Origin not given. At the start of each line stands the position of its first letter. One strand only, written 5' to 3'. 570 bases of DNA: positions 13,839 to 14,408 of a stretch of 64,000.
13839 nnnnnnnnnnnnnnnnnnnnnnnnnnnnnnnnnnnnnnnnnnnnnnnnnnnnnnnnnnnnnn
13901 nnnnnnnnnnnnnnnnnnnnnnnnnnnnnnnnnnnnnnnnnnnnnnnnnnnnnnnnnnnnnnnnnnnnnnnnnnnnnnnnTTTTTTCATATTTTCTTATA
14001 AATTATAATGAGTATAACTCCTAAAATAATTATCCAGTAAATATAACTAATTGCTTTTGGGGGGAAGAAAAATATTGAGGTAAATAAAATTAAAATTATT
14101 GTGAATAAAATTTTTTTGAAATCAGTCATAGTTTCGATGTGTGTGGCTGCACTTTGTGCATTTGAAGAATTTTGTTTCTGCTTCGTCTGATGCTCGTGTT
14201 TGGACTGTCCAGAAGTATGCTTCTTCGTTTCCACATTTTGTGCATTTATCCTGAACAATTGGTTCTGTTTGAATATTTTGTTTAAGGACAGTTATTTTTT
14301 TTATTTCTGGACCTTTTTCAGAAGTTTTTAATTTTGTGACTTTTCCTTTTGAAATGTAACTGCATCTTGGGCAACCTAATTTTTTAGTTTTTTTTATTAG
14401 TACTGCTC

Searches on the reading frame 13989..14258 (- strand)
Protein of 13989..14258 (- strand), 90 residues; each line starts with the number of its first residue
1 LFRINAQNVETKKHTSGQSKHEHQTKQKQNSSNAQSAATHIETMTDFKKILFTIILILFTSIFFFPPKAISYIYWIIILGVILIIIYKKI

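Call 13: search_protein_families(library=pfam, proteins=[window:13989-14258:-])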
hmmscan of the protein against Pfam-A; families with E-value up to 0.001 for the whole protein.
window:13989-14258:- (90 aa): 1 family
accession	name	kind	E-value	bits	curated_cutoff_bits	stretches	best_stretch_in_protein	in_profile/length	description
PF24871.1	Piezo_TM1-24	-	0.00013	21.1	28.8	1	9-83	137-207/682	Piezo TM1-24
